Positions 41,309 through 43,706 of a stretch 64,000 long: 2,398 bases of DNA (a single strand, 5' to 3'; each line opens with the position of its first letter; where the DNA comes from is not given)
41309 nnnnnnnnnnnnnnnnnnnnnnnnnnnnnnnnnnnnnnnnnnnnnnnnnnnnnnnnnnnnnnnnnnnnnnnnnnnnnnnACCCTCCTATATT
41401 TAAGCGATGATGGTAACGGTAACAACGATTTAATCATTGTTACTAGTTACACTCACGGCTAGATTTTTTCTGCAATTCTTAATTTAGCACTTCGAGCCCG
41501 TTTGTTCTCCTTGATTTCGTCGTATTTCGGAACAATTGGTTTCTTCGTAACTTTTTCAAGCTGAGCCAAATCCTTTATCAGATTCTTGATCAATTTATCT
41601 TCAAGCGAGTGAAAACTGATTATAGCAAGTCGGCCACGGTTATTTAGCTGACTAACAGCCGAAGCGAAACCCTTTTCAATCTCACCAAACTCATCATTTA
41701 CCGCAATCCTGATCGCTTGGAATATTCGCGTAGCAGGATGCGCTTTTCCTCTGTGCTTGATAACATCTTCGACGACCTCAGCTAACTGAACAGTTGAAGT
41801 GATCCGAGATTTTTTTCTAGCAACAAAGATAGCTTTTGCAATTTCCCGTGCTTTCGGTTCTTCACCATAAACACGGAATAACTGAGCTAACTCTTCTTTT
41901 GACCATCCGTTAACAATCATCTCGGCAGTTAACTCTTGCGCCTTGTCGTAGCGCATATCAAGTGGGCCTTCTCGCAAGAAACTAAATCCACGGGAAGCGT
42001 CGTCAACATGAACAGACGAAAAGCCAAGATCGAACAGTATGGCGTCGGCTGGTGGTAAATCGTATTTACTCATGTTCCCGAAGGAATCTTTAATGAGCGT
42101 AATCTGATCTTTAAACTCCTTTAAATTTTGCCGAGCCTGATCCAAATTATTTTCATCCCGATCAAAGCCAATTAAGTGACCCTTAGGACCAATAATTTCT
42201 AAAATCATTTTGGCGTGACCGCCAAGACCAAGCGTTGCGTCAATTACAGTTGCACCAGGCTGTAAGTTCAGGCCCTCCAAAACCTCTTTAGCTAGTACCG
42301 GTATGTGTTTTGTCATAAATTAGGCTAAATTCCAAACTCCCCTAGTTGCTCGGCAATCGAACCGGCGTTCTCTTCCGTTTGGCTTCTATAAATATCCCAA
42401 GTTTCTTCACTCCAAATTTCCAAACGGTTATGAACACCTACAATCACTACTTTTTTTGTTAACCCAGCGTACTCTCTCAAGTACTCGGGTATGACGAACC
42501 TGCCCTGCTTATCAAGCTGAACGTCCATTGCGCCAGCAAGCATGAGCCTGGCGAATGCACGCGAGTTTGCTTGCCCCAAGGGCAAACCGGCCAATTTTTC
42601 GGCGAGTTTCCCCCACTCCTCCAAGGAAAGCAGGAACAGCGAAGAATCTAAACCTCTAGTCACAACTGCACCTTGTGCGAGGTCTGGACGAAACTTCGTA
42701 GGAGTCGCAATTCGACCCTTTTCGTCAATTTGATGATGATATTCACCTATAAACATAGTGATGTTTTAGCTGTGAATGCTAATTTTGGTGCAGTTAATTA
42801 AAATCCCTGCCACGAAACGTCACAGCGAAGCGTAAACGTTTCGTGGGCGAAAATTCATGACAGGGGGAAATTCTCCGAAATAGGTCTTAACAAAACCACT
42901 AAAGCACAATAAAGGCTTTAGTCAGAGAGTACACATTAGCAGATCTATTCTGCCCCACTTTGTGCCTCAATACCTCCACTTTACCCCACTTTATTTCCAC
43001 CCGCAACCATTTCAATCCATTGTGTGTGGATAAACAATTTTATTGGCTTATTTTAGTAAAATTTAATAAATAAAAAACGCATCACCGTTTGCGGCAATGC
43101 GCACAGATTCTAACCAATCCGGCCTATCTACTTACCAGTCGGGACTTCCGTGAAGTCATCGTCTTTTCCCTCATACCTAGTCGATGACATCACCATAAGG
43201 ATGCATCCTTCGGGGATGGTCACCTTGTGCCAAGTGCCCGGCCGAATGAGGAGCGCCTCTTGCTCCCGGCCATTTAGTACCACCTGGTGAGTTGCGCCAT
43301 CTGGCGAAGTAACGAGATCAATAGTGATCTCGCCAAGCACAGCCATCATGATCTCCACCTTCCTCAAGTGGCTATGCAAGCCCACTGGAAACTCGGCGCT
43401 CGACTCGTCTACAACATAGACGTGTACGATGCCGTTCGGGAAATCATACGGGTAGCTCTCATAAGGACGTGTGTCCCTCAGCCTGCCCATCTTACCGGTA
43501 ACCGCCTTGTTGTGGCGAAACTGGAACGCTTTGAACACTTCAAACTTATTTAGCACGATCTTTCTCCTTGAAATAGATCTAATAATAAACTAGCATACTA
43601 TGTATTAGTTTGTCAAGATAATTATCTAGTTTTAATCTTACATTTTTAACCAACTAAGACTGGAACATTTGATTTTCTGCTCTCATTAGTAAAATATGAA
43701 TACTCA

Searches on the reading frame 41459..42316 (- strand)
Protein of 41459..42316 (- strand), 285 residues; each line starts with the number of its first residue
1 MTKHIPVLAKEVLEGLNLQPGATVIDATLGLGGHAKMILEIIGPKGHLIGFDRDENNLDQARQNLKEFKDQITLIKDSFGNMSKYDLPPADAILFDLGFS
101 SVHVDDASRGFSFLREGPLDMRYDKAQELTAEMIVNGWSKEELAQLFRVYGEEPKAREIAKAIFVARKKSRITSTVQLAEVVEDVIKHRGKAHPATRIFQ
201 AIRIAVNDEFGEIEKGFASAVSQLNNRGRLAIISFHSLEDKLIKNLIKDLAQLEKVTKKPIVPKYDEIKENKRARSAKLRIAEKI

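Call 10: find_encoding_contigs(protein=window:41459-42316:-, flank=10000, max_places=6)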
Protein window:41459-42316:- (285 aa): 23 contigs read that carry it; 6 places shown.
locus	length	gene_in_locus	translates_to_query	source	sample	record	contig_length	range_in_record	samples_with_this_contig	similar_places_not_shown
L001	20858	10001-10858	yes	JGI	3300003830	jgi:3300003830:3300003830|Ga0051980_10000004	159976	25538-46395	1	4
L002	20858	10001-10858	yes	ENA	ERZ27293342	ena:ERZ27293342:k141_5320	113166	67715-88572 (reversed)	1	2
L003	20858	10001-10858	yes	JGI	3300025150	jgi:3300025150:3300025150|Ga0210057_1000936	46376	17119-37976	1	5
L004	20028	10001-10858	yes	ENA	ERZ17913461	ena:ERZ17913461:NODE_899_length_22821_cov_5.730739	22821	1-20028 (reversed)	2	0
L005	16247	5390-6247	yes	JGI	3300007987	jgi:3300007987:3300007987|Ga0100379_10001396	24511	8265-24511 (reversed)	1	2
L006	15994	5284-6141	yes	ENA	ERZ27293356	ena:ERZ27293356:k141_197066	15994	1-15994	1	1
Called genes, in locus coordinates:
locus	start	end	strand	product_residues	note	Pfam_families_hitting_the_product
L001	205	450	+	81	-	-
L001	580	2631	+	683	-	PF00270:DEAD (faint), PF04851:ResIII, PF17757:UvrB_inter, PF27431:UvrB_3rd, PF00271:Helicase_C, PF12344:UvrB, PF02151:UVR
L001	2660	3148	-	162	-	-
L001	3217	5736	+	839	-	PF00005:ABC_tran (faint), PF02463:SMC_N (faint), PF03193:RsgA_GTPase (faint), PF13175:AAA_15 (faint), PF13191:AAA_16 (faint), PF13304:AAA_21 (faint), PF13555:AAA_29 (faint), PF17760:UvrA_inter, +2 more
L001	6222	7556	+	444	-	PF01541:GIY-YIG (weak), PF27096:UvrC_M, PF02151:UVR, PF08459:UvrC_RNaseH_dom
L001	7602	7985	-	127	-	-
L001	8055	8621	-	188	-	-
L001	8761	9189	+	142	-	PF05523:FdtA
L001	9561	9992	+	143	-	PF02381:MraZ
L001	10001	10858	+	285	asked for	PF01135:PCMT (weak), PF01795:Methyltransf_5, PF08704:GCD14 (weak), PF13847:Methyltransf_31 (faint)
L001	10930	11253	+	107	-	-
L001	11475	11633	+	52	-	-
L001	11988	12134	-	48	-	-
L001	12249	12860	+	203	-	-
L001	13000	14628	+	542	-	-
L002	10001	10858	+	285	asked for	PF01135:PCMT (weak), PF01795:Methyltransf_5, PF08704:GCD14 (weak), PF13847:Methyltransf_31 (faint)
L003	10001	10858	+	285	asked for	PF01135:PCMT (weak), PF01795:Methyltransf_5, PF08704:GCD14 (weak), PF13847:Methyltransf_31 (faint)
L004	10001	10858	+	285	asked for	PF01135:PCMT (weak), PF01795:Methyltransf_5, PF08704:GCD14 (weak), PF13847:Methyltransf_31 (faint)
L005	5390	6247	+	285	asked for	PF01135:PCMT (weak), PF01795:Methyltransf_5, PF08704:GCD14 (weak), PF13847:Methyltransf_31 (faint)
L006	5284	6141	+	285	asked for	PF01135:PCMT (weak), PF01795:Methyltransf_5, PF08704:GCD14 (weak), PF13847:Methyltransf_31 (faint)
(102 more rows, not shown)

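Call 11: search_protein_families(library=pfam, proteins=[window:41459-42316:-], max_evalue=0.01)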
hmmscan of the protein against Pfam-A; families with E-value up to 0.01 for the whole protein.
window:41459-42316:- (285 aa): 9 families
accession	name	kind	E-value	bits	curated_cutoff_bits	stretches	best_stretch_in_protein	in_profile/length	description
PF01795.25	Methyltransf_5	-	2.1e-97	326.8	27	1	2-285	2-309/309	MraW methylase family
PF13847.12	Methyltransf_31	-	1.6e-06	28.3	27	1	20-94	3-79/145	Methyltransferase domain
PF01135.25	PCMT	-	6.6e-06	26.5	20.3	1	6-96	59-149/210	Protein-L-isoaspartate(D-aspartate) O-methyltransferase (PCMT)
PF08704.16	GCD14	-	7.5e-06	26.2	26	1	13-75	33-97/247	tRNA methyltransferase complex GCD14 subunit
PF13649.12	Methyltransf_25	-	7.4e-05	23.8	27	1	24-109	1-84/97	Methyltransferase domain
PF01189.24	Methyltr_RsmB-F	-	0.0013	18.9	27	1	16-102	4-92/199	16S rRNA methyltransferase RsmB/F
PF06962.18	rRNA_methylase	-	0.0027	18.1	22.7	1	49-99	2-54/137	Putative rRNA methylase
PF01728.25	FtsJ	-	0.0082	16.5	24.1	0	11-109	11-113/181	FtsJ-like methyltransferase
PF17836.7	PglD_N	-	0.0088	17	23.4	0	29-57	5-35/78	PglD N-terminal domain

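Call 12: find_related_loci(query=window:41459-42316:-, collection=genome_contigs, flank=6000)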
Query window:41459-42316:- (285 aa) in genome_contigs; peptide patterns used: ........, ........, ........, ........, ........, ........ (x = any residue, [..] = any of these).
175 stretches matched a pattern; 12 encode a relative of the query (tblastn E <= 1e-3); 12 distinct loci.
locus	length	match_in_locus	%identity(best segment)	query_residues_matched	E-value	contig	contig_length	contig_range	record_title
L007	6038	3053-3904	61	1-284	5e-119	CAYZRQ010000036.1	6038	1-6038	MAG TPA_asm: uncultured Gammaproteobacteria bacterium isolate SRP062349_co6_358 genome assembly, contig: NODE_11840_leng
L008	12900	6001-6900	40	2-284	9e-61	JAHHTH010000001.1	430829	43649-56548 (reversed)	MAG: Mycoplasmataceae bacterium isolate MAG077 MAG077_1, whole genome shotgun sequence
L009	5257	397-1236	38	1-284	1e-55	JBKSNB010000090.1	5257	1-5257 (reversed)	MAG: Alphaproteobacteria bacterium isolate KH370_54 k141_1107236, whole genome shotgun sequence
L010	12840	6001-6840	38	1-284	2e-54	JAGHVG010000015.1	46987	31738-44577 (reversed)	MAG: Candidatus Enterousia scatequi isolate E5_MB2_120 c_000001554343, whole genome shotgun sequence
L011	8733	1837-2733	38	2-281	1e-51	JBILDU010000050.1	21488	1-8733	MAG: Bdellovibrionota bacterium isolate ME2016-07-22_3300044628_group7_bin146 Rohwer_bin1162_scaffold_1328_c1, whole gen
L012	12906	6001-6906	38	1-285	5e-53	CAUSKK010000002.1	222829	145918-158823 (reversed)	MAG TPA_asm: uncultured Cardiobacteriaceae bacterium isolate SRR5395390_bin.7_MetaWRAP_v1.3_MAG genome assembly, contig:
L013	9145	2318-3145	37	1-280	7e-49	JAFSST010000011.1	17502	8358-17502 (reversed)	MAG: Alphaproteobacteria bacterium isolate RGIG3440 Goat_Rumen.Co__c600610, whole genome shotgun sequence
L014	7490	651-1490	38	4-283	3e-48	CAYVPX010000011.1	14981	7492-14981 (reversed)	MAG TPA_asm: uncultured bacterium isolate binchicken_co164_31 genome assembly, contig: NODE_912_length_14981_cov_9.87290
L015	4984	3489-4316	35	1-280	4e-47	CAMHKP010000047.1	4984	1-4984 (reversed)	MAG: uncultured Alphaproteobacteria bacterium isolate SRR11784293_bin.8_metaWRAP_v1.3_MAG genome assembly, contig: ERZ12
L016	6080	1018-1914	38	2-281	5e-47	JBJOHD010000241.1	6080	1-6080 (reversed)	MAG: Pseudomonadota bacterium isolate sharkriverslough_2019_sw_WHONDRS-S19S_0042_B_bin.30 scaffold_592251, whole genome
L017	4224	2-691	36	50-280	3e-37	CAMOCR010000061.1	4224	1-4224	MAG: uncultured Alphaproteobacteria bacterium isolate SRR873604_bin.19_metaWRAP_v1.3_MAG genome assembly, contig: NODE_7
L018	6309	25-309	40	198-280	5e-16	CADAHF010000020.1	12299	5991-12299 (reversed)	MAG: uncultured proteobacterium isolate RUG13292 genome assembly, contig: RUG13292_asm_20, whole genome shotgun sequence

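Call 16: find_homologous_proteins(query=window:41459-42316:-, max_evalue=1e-40)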
Query window:41459-42316:- (285 aa): 7758 proteins with E <= 1e-40 among 8000 candidates; the best 120 are listed.
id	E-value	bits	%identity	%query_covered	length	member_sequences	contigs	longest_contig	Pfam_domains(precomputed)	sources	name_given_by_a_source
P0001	2.0e-180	616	100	100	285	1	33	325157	PF13847.13,PF01795.26,PF08704.17,PF01135.26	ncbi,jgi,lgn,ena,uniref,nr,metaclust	ncbi:hypothetical protein CO173_02620 [Candidatus Uhrbacteria bacterium CG_4_9_14_3_um_filter_41_35]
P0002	1.4e-114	400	64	99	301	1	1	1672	PF13847.13,PF01795.26,PF06962.19,PF13649.13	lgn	-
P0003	8.1e-114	398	63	100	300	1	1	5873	PF13847.13,PF01795.26,PF13649.13,PF01135.26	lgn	-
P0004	6.6e-113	395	63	99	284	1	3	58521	PF01795.26,PF01135.26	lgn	-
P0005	8.1e-113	394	68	94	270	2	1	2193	PF13847.13,PF01795.26,PF13649.13,PF01209.25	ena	-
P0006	5.5e-112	392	62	99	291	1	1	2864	PF01795.26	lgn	-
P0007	6.9e-112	391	64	99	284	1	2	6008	PF01795.26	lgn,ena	-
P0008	2.5e-111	389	62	99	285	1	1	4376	PF01795.26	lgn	-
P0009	1.5e-110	387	61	99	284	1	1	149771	PF13847.13,PF01795.26,PF13649.13,PF01135.26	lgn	-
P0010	5.9e-110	385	61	100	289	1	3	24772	PF01795.26,PF01135.26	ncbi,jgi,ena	-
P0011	7.2e-110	385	63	99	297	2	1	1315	PF13847.13,PF01795.26,PF13649.13,PF01209.25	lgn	-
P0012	8.1e-110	384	62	99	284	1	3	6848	PF13847.13,PF01795.26,PF06962.19,PF13649.13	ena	-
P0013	1.1e-109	384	62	99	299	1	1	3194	PF13847.13,PF01795.26,PF01209.25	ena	-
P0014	1.3e-109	384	63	99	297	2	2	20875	PF13847.13,PF01795.26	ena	-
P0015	1.9e-109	383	62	99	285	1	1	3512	PF01795.26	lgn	-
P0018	6.1e-109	382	65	99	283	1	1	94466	PF13847.13,PF01795.26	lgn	-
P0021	2.1e-108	380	63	99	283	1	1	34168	PF01795.26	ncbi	-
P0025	5.8e-108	378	63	100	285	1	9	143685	PF01795.26,PF08704.17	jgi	jgi:16S rRNA (cytosine1402-N4)-methyltransferase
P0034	5.4e-107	375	64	99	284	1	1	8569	PF01795.26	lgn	-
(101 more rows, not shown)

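Call 18: find_encoding_contigs(protein=P0018, flank=10000, max_places=2)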
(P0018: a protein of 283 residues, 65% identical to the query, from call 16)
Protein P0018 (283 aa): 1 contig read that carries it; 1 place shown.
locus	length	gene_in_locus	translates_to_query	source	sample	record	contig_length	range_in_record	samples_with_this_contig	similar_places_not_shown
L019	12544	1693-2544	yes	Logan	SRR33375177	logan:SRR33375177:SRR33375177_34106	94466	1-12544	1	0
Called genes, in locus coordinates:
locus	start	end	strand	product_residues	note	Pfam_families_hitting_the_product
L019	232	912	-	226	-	-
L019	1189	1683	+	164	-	PF02381:MraZ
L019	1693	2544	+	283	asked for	PF01795:Methyltransf_5, PF13847:Methyltransf_31 (faint)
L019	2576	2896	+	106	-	-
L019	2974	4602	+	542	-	PF01676:Metalloenzyme, PF06415:iPGM_N, PF00884:Sulfatase (faint)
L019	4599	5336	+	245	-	PF00730:HhH-GPD, PF00633:HHH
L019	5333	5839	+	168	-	PF01569:PAP2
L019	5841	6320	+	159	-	PF01467:CTP_transf_like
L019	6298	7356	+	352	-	PF02618:YceG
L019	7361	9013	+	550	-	PF09972:DUF2207, PF20990:DUF2207_C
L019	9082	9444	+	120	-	PF00072:Response_reg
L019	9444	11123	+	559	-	PF05157:MshEN, PF00437:T2SSE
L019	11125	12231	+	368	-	PF00482:T2SSF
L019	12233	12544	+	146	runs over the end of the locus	PF07963:N_methyl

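Call 19: find_encoding_contigs(protein=P0004, flank=10000, max_places=2)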
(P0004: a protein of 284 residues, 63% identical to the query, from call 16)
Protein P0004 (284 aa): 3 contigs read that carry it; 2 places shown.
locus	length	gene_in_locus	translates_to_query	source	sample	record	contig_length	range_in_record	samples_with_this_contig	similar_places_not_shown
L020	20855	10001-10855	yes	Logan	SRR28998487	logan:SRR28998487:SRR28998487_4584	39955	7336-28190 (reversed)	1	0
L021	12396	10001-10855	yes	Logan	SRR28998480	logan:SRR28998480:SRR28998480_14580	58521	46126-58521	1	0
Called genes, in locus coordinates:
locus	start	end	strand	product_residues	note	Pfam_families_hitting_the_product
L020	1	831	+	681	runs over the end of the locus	PF00270:DEAD (faint), PF04851:ResIII, PF17757:UvrB_inter, PF27431:UvrB_3rd, PF00271:Helicase_C, PF12344:UvrB, PF02151:UVR (weak)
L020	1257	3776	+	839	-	PF02463:SMC_N (faint), PF03193:RsgA_GTPase (faint), PF06745:ATPase (faint), PF13175:AAA_15 (faint), PF13191:AAA_16 (faint), PF13304:AAA_21 (faint), PF17760:UvrA_inter, PF00005:ABC_tran (weak), +4 more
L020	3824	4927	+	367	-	PF01551:Peptidase_M23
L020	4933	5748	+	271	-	PF00293:NUDIX, PF14815:NUDIX_4, PF00293:NUDIX, PF14815:NUDIX_4 (weak)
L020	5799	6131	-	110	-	-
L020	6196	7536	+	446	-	PF01541:GIY-YIG, PF27096:UvrC_M, PF02151:UVR, PF08459:UvrC_RNaseH_dom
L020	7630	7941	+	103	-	-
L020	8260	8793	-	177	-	-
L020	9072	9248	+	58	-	-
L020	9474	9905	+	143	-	PF02381:MraZ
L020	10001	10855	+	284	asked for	PF01135:PCMT (faint), PF01795:Methyltransf_5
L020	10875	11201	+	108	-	PF19579:FtsL_2 (weak)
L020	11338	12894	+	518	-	PF01676:Metalloenzyme, PF06415:iPGM_N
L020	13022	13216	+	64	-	-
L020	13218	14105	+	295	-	-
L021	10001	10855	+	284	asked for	PF01135:PCMT (faint), PF01795:Methyltransf_5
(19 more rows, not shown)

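Call 46: find_encoding_contigs(protein=P0025, flank=10000, max_places=1)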
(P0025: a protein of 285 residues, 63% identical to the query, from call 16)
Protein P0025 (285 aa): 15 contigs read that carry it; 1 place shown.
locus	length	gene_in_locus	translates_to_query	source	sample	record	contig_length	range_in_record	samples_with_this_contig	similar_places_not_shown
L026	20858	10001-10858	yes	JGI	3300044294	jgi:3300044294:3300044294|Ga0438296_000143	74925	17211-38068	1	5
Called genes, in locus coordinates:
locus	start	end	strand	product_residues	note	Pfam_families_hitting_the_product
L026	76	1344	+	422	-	-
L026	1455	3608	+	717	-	PF00270:DEAD (faint), PF04851:ResIII, PF17757:UvrB_inter, PF27431:UvrB_3rd, PF00271:Helicase_C, PF12344:UvrB, PF02151:UVR (weak)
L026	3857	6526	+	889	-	PF02463:SMC_N (faint), PF03193:RsgA_GTPase (faint), PF00005:ABC_tran (faint), PF13191:AAA_16 (faint), PF13304:AAA_21 (faint), PF13555:AAA_29 (faint), PF20703:nSTAND1 (faint), PF17760:UvrA_inter, +2 more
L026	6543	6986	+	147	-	PF00293:NUDIX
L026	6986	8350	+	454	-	PF01541:GIY-YIG (weak), PF27096:UvrC_M, PF02151:UVR, PF08459:UvrC_RNaseH_dom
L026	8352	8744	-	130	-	-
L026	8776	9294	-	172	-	-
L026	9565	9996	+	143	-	PF02381:MraZ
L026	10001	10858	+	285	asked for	PF01795:Methyltransf_5, PF08704:GCD14 (faint)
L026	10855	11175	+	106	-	-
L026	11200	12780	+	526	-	PF01676:Metalloenzyme, PF06415:iPGM_N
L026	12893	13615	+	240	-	-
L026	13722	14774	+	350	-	PF00483:NTP_transferase, PF12804:NTP_transf_3 (weak), PF22640:ManC_GMP_beta-helix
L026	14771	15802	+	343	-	PF02618:YceG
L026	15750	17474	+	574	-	PF09972:DUF2207, PF20990:DUF2207_C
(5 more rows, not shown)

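Call 47: find_encoding_contigs(protein=P0021, flank=10000, max_places=1)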
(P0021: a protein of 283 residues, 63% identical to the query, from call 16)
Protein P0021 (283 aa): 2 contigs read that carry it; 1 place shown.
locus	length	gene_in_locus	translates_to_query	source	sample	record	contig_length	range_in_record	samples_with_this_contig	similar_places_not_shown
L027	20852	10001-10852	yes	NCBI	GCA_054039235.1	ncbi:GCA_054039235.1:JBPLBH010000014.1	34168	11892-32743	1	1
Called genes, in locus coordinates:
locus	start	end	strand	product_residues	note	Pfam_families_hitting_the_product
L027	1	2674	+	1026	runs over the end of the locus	PF10342:Kre9_KNH (faint), PF17210:SdrD_B (faint), PF13715:CarbopepD_reg_2 (faint), PF13620:CarboxypepD_reg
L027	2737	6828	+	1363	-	PF10282:Lactonase (faint), PF08309:LVIVD, PF13884:Peptidase_S74 (weak)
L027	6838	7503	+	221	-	-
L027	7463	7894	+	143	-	-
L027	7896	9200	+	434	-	-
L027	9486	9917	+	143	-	PF02381:MraZ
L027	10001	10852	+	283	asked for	PF01795:Methyltransf_5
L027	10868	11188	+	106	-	-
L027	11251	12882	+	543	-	PF01676:Metalloenzyme, PF06415:iPGM_N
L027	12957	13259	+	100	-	-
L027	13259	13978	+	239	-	PF00730:HhH-GPD, PF00633:HHH (faint)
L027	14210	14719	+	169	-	PF01569:PAP2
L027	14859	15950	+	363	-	PF02618:YceG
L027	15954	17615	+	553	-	PF09972:DUF2207, PF20990:DUF2207_C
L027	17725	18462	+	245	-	PF18306:LDcluster4, PF03641:Lysine_decarbox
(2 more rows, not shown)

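Call 48: find_encoding_contigs(protein=P0034, flank=10000, max_places=1)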
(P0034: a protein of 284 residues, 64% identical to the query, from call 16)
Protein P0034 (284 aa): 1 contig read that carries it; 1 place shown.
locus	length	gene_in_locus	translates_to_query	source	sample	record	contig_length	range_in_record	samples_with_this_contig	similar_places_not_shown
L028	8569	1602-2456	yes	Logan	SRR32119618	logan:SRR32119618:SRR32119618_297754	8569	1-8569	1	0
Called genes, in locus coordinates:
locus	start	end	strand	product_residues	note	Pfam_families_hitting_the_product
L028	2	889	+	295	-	?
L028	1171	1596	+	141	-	PF02381:MraZ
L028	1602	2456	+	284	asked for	PF01795:Methyltransf_5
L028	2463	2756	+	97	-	-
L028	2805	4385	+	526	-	PF01676:Metalloenzyme, PF06415:iPGM_N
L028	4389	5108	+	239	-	PF00730:HhH-GPD, PF00633:HHH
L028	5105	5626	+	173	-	PF01569:PAP2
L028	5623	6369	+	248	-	PF00483:NTP_transferase, PF12804:NTP_transf_3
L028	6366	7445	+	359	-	PF02618:YceG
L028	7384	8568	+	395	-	?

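Call 81: find_encoding_contigs(protein=P0005, flank=5000, max_places=2)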
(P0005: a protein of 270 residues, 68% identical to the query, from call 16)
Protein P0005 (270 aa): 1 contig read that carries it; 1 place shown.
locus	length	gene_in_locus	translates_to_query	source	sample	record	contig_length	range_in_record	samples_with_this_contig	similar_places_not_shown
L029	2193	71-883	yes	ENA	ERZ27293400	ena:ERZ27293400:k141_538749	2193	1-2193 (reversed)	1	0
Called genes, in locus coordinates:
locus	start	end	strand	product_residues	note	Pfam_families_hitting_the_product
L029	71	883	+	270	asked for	PF01209:Ubie_methyltran (faint), PF01795:Methyltransf_5, PF13649:Methyltransf_25 (weak), PF13847:Methyltransf_31 (faint)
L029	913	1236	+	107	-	-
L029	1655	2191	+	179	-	?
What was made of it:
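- Tried and rejected: Six RsmH relatives were fetched (calls 18, 19, 46-48, 81).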

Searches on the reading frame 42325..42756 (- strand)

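Call 11: search_protein_families(library=pfam, proteins=[window:42325-42756:-], max_evalue=0.01)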
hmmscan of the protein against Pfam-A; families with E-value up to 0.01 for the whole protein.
window:42325-42756:- (143 aa): 1 family
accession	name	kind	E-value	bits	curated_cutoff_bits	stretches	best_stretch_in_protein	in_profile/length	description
PF02381.23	MraZ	-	5e-37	126.2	23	2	72-131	1-61/72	MraZ protein, putative antitoxin-like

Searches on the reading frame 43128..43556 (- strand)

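Call 11: search_protein_families(library=pfam, proteins=[window:43128-43556:-], max_evalue=0.01)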
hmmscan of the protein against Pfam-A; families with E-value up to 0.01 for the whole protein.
window:43128-43556:- (142 aa): 2 families
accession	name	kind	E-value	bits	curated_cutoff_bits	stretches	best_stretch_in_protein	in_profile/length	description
PF05523.17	FdtA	-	1.1e-09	38.6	23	1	39-132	27-118/131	WxcM-like, C-terminal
PF14667.12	Polysacc_synt_C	-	0.0018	18.8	28.7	1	58-114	31-87/111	Polysaccharide biosynthesis C-terminal domain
